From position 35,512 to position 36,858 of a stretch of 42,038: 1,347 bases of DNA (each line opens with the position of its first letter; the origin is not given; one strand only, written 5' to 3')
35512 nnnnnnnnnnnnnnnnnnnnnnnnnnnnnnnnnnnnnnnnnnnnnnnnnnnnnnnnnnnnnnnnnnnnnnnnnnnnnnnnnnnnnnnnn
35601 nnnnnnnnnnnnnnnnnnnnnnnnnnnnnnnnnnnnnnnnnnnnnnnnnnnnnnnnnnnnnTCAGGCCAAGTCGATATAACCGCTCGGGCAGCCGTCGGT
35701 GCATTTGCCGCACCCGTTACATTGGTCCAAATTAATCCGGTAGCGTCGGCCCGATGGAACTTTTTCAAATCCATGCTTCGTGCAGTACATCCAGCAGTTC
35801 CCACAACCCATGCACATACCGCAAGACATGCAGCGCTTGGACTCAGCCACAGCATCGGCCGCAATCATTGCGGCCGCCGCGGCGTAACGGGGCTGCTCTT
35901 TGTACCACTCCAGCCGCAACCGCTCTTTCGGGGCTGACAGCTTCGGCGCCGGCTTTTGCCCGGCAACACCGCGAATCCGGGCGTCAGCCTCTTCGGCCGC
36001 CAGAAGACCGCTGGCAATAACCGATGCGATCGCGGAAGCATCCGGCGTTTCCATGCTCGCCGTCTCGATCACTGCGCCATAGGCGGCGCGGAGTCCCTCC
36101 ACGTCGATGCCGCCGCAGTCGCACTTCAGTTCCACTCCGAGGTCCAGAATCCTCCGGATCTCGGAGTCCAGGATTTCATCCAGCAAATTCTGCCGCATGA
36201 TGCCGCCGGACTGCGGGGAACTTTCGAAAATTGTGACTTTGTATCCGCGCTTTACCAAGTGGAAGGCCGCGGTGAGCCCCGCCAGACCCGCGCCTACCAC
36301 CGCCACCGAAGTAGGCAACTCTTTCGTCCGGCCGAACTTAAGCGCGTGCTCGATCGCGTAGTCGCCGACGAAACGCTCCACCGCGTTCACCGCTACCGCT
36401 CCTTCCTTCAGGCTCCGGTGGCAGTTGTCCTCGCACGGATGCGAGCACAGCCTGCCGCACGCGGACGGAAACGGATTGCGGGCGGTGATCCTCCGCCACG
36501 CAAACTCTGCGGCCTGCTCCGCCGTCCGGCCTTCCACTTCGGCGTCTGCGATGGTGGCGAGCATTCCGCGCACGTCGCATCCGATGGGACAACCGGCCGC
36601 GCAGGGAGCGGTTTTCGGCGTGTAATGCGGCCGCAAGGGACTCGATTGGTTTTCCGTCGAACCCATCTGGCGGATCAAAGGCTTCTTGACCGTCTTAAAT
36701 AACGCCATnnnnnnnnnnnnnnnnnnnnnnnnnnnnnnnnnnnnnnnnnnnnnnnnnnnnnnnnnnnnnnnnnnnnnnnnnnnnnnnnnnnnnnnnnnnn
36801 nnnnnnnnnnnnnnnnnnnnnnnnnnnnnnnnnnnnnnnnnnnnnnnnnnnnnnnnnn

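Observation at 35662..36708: Mini-DsrL: GltD/DsrL-like gene between dsrB and dsrC that appears to have lost the NAD(P)H-binding domain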

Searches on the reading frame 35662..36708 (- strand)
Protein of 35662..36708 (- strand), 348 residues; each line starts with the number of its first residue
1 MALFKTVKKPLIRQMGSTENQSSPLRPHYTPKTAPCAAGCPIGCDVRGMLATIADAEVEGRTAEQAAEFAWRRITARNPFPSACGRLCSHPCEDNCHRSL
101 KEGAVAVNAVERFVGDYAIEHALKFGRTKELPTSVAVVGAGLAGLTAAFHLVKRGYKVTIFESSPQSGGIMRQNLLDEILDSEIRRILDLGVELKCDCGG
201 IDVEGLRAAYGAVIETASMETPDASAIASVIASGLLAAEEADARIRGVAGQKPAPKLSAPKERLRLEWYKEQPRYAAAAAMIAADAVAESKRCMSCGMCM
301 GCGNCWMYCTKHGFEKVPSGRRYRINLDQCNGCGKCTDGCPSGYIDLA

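Call 3: search_protein_families(library=pfam, proteins=[window:35662-36708:-], max_evalue=0.01)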
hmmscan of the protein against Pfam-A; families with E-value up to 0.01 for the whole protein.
window:35662-36708:- (348 aa): 22 families
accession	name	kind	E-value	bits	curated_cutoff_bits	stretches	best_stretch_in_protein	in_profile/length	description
PF14691.11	Fer4_20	-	1.6e-13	50.8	25.8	1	32-121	28-111/113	Dihydroprymidine dehydrogenase domain II, 4Fe-4S cluster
PF13450.12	NAD_binding_8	-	5.1e-10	39.9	21.9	1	137-174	1-38/68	NAD(P)-binding Rossmann-like domain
PF01266.30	DAO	-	3e-08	34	27.9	1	135-168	2-35/353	FAD dependent oxidoreductase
PF12838.12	Fer4_7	-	7.1e-07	30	27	1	299-343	2-51/52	4Fe-4S dicluster domain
PF13187.11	Fer4_9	-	1.9e-06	28.2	27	1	298-344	1-51/52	4Fe-4S dicluster domain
PF01946.23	Thi4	-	3.5e-06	26.9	26.2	1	133-248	18-135/235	Thi4 family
PF00890.30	FAD_binding_2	-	4.7e-06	26.5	20.4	1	135-169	2-36/414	FAD binding domain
PF07992.20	Pyr_redox_2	-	5.2e-06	26.5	26.1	1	134-178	2-49/291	Pyridine nucleotide-disulphide oxidoreductase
PF14697.11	Fer4_21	-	8.5e-06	26.3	35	1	298-346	7-58/59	4Fe-4S dicluster domain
PF12831.13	FAD_oxidored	-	8.6e-06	25.7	27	1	135-183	2-50/416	FAD dependent oxidoreductase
PF12797.12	Fer4_2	-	0.00011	22.4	24.5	1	323-342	3-22/22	4Fe-4S binding domain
PF01593.30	Amino_oxidase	-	0.00015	21.7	19.8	1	142-172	1-31/443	Flavin containing amine oxidoreductase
PF01134.28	GIDA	-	0.00017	21.3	22.1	1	135-164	2-31/391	Glucose inhibited division protein A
PF12837.12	Fer4_6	-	0.00023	21.4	25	1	325-343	4-22/24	4Fe-4S binding domain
PF00070.33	Pyr_redox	-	0.00031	21.6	22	1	134-168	1-35/82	Pyridine nucleotide-disulphide oxidoreductase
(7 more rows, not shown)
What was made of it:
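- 36334..36645 (-): N-terminal NfnB/GltD-type domain with two [4Fe-4S] sites (aa 22-125). Distal-cluster ligand positions are S23, R26, C36, C96. Proximal-cluster positions are C40, C88, C92, E111. Pfam Fer4_20 E 1.6e-13 (call 3).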

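Call 4: search_protein_families(library=ncbifam, proteins=[window:35662-36708:-], max_evalue=0.01)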
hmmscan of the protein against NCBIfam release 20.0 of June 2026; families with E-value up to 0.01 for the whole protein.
window:35662-36708:- (348 aa): 123 families (the best 25 are shown)
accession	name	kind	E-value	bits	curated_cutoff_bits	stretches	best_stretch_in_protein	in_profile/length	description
NF009410.0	PRK12771.1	subfamily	6e-72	243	516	2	19-214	33-228/566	NAD(P)-binding protein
NF045663.1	diclust_near_Sec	equivalog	3.8e-33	114.5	530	1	33-197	17-175/759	pyridine nucleotide-disulfide oxidoreductase/dicluster-binding protein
NF009454.0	PRK12814.1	equivalog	1.1e-31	109.9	916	1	30-218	98-287/657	putative NADPH-dependent glutamate synthase small subunit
TIGR01316.1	gltA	equivalog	7.3e-29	100.8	471.75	1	31-245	33-254/449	NADPH-dependent glutamate synthase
NF010590.0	PRK13984.1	equivalog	1.2e-26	93.1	946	1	36-219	198-383/611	putative oxidoreductase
NF009414.0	PRK12778.1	equivalog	3.5e-26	91.7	1103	1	32-208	335-515/752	bifunctional dihydroorotate dehydrogenase B NAD binding subunit/NADPH-dependent glutamate synthase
NF009413.0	PRK12775.1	equivalog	3.4e-22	78.1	1895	1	35-252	340-560/1006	putative trifunctional 2-polyprenylphenol hydroxylase/glutamate synthase subunit beta/ferritin domain-containing protein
TIGR03315.1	Se_ygfK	equivalog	9.1e-22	76.3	835.3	1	32-210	443-622/1012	putative selenate reductase subunit YgfK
TIGR01317.1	GOGAT_sm_gam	subfamily_domain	9.6e-20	70.9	447.7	1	68-223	77-242/485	glutamate synthase small subunit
TIGR01318.1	gltD_gamma_fam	subfamily_domain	2.4e-17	62.7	482.95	1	36-213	50-230/467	glutamate synthase, small subunit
NF009408.0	PRK12769.1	equivalog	7.3e-14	50.8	1003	1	64-210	259-413/659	formate-dependent uric acid utilization protein AegA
NF009451.0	PRK12809.1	equivalog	1.3e-12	46.8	1154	1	29-212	212-398/639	formate-dependent uric acid utilization protein YgfT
NF005560.0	PRK07233.1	equivalog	5.6e-11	41.9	252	1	134-173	2-41/435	hypothetical protein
NF009409.0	PRK12770.1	subfamily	3.2e-10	39.6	343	1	129-171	15-57/360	putative glutamate synthase subunit beta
TIGR03467.1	HpnE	equivalog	4.6e-10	39.4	283.05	1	135-172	1-38/430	hydroxysqualene dehydroxylase HpnE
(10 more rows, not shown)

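Call 5: find_homologous_proteins(query=window:35662-36708:-, max_evalue=0.00001)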
Query window:35662-36708:- (348 aa): 1205 proteins with E <= 0.00001 among 8000 candidates; the best 120 are listed.
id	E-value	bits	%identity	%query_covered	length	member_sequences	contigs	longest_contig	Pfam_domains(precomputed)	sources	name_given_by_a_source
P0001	2.0e-234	795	100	100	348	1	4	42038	PF14697.12,PF01946.24,PF01266.31,PF13450.13,PF14691.12,PF00890.31,PF07992.21,PF12838.13,PF13187.12,PF12831.14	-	-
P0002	5.6e-189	646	82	100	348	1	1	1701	PF14697.12,PF01946.24,PF01266.31,PF01593.31,PF13450.13,PF14691.12,PF00890.31,PF07992.21,PF12838.13,PF13187.12,PF01134.29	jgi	jgi:NADPH-dependent glutamate synthase beta subunit-like oxidoreductase/Pyruvate/2-oxoacid:ferredoxi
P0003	7.2e-170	583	73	100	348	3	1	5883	PF14697.12,PF13450.13,PF07992.21,PF03486.21,PF12838.13,PF01134.29,PF12831.14,PF01946.24,PF01266.31,PF01593.31,PF14691.12,PF00890.31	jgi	jgi:Pyruvate/2-oxoacid:ferredoxin oxidoreductase delta subunit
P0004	4.9e-164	564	71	100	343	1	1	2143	PF14697.12,PF13450.13,PF07992.21,PF03486.21,PF12838.13,PF01494.26,PF12831.14,PF01946.24,PF01266.31,PF01593.31,PF14691.12,PF00890.31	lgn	-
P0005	1.2e-159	549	70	100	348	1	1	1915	PF01946.24,PF01266.31,PF01593.31,PF13450.13,PF14691.12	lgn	-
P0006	5.9e-159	547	69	100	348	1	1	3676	PF14697.12,PF13450.13,PF07992.21,PF03486.21,PF12838.13,PF01494.26,PF12831.14,PF01946.24,PF01266.31,PF01593.31,PF14691.12,PF00890.31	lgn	-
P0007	2.0e-152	525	66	100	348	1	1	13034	PF14697.12,PF13450.13,PF07992.21,PF12838.13,PF01494.26,PF12831.14,PF01946.24,PF01266.31,PF01593.31,PF14691.12,PF00890.31,PF13187.12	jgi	jgi:Pyruvate/2-oxoacid:ferredoxin oxidoreductase delta subunit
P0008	2.2e-136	473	62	100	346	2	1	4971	PF14697.12,PF01946.24,PF01266.31,PF01593.31,PF13450.13,PF14691.12,PF12838.13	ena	-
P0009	2.4e-124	433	56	100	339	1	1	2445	PF14697.12,PF13450.13,PF07992.21,PF00070.34,PF03486.21,PF12838.13,PF01494.26,PF12831.14,PF01946.24,PF01266.31,PF01593.31,PF14691.12,PF00890.31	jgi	jgi:NADPH-dependent glutamate synthase beta subunit-like oxidoreductase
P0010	2.6e-123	430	57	100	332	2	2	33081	PF14697.12,PF01946.24,PF01266.31,PF01593.31,PF13450.13,PF14691.12,PF12838.13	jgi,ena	jgi:NADPH-dependent glutamate synthase beta subunit-like oxidoreductase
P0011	4.7e-122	425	54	100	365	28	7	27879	PF14697.12,PF13450.13,PF07992.21,PF03486.21,PF01134.29,PF01494.26,PF12831.14,PF01946.24,PF01266.31,PF01593.31,PF14691.12,PF00890.31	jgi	jgi:NADPH-dependent glutamate synthase beta subunit-like oxidoreductase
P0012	9.0e-122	425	57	100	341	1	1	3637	PF14697.12,PF01266.31,PF01593.31,PF13450.13,PF14691.12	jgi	jgi:Pyruvate/2-oxoacid:ferredoxin oxidoreductase delta subunit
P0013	1.2e-121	424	56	100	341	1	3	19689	PF14697.12,PF01946.24,PF01266.31,PF01593.31,PF13450.13,PF14691.12,PF07992.21,PF12838.13,PF12831.14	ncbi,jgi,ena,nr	ncbi:MAG TPA: FAD-dependent oxidoreductase [Bryobacteraceae bacterium]|nr:FAD-dependent oxidoreducta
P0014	2.3e-119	417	55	100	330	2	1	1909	PF14697.12,PF01946.24,PF01266.31,PF01593.31,PF13450.13,PF14691.12,PF07992.21,PF00037.33,PF12838.13,PF13187.12,PF12831.14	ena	-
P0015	7.4e-118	412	54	100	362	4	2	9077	PF14697.12,PF01946.24,PF01266.31,PF01593.31,PF13450.13,PF14691.12,PF00890.31,PF07992.21,PF12838.13,PF01494.26,PF12831.14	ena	-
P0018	7.7e-117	408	53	100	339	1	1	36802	PF14697.12,PF01946.24,PF01266.31,PF01593.31,PF13450.13,PF14691.12,PF07992.21,PF12838.13,PF13187.12,PF12831.14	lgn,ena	-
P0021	6.0e-116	405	55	100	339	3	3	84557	PF14697.12,PF01946.24,PF01266.31,PF13450.13,PF14691.12,PF00890.31,PF07992.21,PF03486.21,PF01494.26,PF12831.14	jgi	jgi:NADPH-dependent glutamate synthase beta subunit-like oxidoreductase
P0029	5.2e-110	386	58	100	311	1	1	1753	PF14697.12,PF14691.12,PF12838.13,PF13187.12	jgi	jgi:Pyruvate/2-oxoacid:ferredoxin oxidoreductase delta subunit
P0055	4.9e-97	343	43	100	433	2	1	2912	PF01946.24,PF01266.31,PF13450.13,PF14691.12,PF00890.31,PF07992.21,PF00070.34,PF03486.21,PF02737.25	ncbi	-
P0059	1.2e-96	342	52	100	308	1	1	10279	PF14697.12,PF14691.12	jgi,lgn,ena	-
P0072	8.6e-96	339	56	61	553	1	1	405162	PF13450.13,PF07992.21,PF00070.34,PF03486.21,PF01134.29,PF12831.14,PF01946.24,PF01266.31,PF14691.12,PF00890.31,PF13738.13,PF01262.28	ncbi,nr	ncbi:MAG: FAD-dependent oxidoreductase [Bryobacteraceae bacterium]|nr:FAD-dependent oxidoreductase [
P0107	1.0e-94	336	43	100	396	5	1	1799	PF01266.31,PF13450.13,PF14691.12,PF00890.31,PF07992.21,PF12831.14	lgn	-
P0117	1.7e-94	335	53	61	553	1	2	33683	PF13450.13,PF07992.21,PF00070.34,PF03486.21,PF01134.29,PF12831.14,PF01946.24,PF01266.31,PF01593.31,PF14691.12,PF13738.13,PF01262.28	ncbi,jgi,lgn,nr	ncbi:Iron-sulfur-binding protein, glutamate synthase (DsrL/gltD) [Candidatus Sulfopaludibacter sp. S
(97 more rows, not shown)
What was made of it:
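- On DsrL-2 subtype: Sulfopaludibacter (call 5).
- Closest known: DsrL-2. Same: It is 50-57% identical over the shared parts (call 5).
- The identical protein is seen on 4 contigs (call 5).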

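Call 9: find_encoding_contigs(protein=P0021, flank=10000, max_places=3)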
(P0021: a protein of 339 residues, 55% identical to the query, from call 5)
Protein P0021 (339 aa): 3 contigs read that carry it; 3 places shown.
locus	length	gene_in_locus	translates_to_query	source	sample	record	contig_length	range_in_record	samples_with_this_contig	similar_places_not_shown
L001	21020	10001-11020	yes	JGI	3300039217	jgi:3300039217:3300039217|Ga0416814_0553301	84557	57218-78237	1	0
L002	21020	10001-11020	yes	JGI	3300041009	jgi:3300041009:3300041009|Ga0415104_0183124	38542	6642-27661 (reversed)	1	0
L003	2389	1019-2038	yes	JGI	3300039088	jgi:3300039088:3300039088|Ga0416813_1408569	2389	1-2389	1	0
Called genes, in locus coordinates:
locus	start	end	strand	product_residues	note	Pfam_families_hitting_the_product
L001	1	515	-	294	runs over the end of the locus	PF01261:AP_endonuc_2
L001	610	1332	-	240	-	PF00392:GntR, PF13412:HTH_24 (weak), PF07729:FCD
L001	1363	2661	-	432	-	PF00083:Sugar_tr, PF07690:MFS_1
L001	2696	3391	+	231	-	PF00923:TAL_FSA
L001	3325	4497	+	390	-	PF01263:Aldose_epim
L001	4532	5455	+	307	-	-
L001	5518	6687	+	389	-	PF01408:GFO_IDH_MocA, PF02894:GFO_IDH_MocA_C, PF22725:GFO_IDH_MocA_C3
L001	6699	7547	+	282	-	PF01261:AP_endonuc_2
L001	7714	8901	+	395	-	PF03460:NIR_SIR_ferr, PF01077:NIR_SIR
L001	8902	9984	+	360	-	PF03460:NIR_SIR_ferr, PF01077:NIR_SIR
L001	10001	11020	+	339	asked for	PF14691:Fer4_20, PF00890:FAD_binding_2 (weak), PF01266:DAO, PF01494:FAD_binding_3 (weak), PF01946:Thi4 (weak), PF03486:HI0933_like (weak), PF07992:Pyr_redox_2 (weak), PF13450:NAD_binding_8, +2 more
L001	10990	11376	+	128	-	PF04358:DsrC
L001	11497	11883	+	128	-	PF14361:RsbRD_N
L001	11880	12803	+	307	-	PF02665:Nitrate_red_gam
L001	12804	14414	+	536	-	PF13187:Fer4_9 (faint), PF13183:Fer4_8, PF13534:Fer4_17 (weak)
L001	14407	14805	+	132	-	-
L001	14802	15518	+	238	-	PF12837:Fer4_6 (faint), PF13534:Fer4_17 (faint), PF13247:Fer4_11, PF00037:Fer4 (weak), PF13237:Fer4_10 (weak), PF12838:Fer4_7 (weak), PF13187:Fer4_9 (weak), PF13247:Fer4_11 (weak)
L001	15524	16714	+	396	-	PF03916:NrfD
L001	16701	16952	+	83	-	-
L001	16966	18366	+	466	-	PF01656:CbiA, PF13500:AAA_26, PF07685:GATase_3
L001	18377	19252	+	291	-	-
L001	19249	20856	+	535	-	PF13183:Fer4_8, PF02754:CCG (weak)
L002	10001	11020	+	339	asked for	PF14691:Fer4_20, PF00890:FAD_binding_2 (weak), PF01266:DAO, PF01494:FAD_binding_3 (weak), PF01946:Thi4 (weak), PF03486:HI0933_like (weak), PF07992:Pyr_redox_2 (weak), PF13450:NAD_binding_8, +2 more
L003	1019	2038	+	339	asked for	PF14691:Fer4_20, PF00890:FAD_binding_2 (weak), PF01266:DAO, PF01494:FAD_binding_3 (weak), PF01946:Thi4 (weak), PF03486:HI0933_like (weak), PF07992:Pyr_redox_2 (weak), PF13450:NAD_binding_8, +2 more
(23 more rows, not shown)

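Call 11: find_encoding_contigs(protein=P0011, flank=8000, max_places=2)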
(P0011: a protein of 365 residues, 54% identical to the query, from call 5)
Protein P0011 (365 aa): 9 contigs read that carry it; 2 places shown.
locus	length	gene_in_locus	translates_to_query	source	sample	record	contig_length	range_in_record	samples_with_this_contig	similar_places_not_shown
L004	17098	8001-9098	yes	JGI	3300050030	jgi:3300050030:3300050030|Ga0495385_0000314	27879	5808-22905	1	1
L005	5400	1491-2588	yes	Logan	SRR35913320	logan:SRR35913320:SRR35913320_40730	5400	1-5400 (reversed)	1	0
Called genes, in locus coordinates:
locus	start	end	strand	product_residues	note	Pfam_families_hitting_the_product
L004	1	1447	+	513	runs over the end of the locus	PF01039:Carboxyl_trans, PF03255:ACCA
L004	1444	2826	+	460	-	PF04389:Peptidase_M28 (faint), PF01546:Peptidase_M20, PF07687:M20_dimer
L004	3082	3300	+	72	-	-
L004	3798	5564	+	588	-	PF13414:TPR_11, PF00515:TPR_1, PF07719:TPR_2, PF13414:TPR_11, PF13424:TPR_12, PF13432:TPR_16, PF14559:TPR_19, PF13432:TPR_16, +31 more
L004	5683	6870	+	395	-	PF03460:NIR_SIR_ferr, PF01077:NIR_SIR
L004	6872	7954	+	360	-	PF03460:NIR_SIR_ferr, PF01077:NIR_SIR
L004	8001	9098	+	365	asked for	PF14691:Fer4_20, PF00890:FAD_binding_2, PF01134:GIDA (weak), PF01266:DAO, PF01494:FAD_binding_3 (weak), PF01946:Thi4, PF12831:FAD_oxidored, PF13450:NAD_binding_8, +4 more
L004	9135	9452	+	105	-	PF04358:DsrC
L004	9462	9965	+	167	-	PF14361:RsbRD_N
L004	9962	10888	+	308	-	PF02665:Nitrate_red_gam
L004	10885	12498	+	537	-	PF13187:Fer4_9 (faint), PF12838:Fer4_7 (faint), PF13183:Fer4_8, PF13534:Fer4_17 (weak)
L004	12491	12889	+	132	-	-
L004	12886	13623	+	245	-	PF12837:Fer4_6 (faint), PF13183:Fer4_8 (faint), PF13187:Fer4_9 (weak), PF13247:Fer4_11, PF00037:Fer4 (weak), PF12838:Fer4_7 (weak), PF13187:Fer4_9 (weak), PF13247:Fer4_11 (weak), +1 more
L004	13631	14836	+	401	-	PF03916:NrfD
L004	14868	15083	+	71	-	-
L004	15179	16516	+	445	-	PF01656:CbiA (weak), PF13500:AAA_26, PF07685:GATase_3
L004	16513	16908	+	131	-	-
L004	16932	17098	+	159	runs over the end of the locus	-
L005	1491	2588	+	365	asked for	PF14691:Fer4_20, PF00890:FAD_binding_2, PF01134:GIDA (weak), PF01266:DAO, PF01494:FAD_binding_3 (weak), PF01946:Thi4, PF12831:FAD_oxidored, PF13450:NAD_binding_8, +4 more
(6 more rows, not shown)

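Call 12: find_encoding_contigs(protein=P0018, flank=8000, max_places=2)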
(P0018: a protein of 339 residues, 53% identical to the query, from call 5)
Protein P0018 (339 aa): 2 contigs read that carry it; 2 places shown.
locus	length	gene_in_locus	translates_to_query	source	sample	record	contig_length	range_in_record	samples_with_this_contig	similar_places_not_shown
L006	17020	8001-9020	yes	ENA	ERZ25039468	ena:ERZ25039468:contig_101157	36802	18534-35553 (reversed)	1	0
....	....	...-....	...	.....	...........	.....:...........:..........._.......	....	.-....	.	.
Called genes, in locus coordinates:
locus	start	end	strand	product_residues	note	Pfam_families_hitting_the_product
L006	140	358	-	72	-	-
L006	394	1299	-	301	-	PF00474:SSF (weak)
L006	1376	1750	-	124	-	PF00474:SSF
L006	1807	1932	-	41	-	-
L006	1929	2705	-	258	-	PF02567:PhzC-PhzF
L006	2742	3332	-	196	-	-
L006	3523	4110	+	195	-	-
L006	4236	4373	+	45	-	-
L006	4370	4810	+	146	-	PF07676:PD40 (weak), PF13414:TPR_11, PF13432:TPR_16 (weak)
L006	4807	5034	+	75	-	PF13432:TPR_16, PF13374:TPR_10, PF13424:TPR_12, PF00515:TPR_1, PF07719:TPR_2, PF13181:TPR_8, PF13428:TPR_14, PF13432:TPR_16, +5 more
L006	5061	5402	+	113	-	-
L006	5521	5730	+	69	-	-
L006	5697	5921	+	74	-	-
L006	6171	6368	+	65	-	PF01077:NIR_SIR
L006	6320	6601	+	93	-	-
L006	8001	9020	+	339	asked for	PF14691:Fer4_20, PF01266:DAO, PF01946:Thi4 (weak), PF07992:Pyr_redox_2 (weak), PF12831:FAD_oxidored (weak), PF13450:NAD_binding_8, PF01593:Amino_oxidase (weak), PF14697:Fer4_21 (weak), +2 more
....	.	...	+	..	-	?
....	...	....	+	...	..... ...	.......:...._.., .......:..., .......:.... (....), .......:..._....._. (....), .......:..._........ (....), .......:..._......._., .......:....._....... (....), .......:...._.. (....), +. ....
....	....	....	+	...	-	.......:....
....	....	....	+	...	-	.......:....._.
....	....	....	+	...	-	?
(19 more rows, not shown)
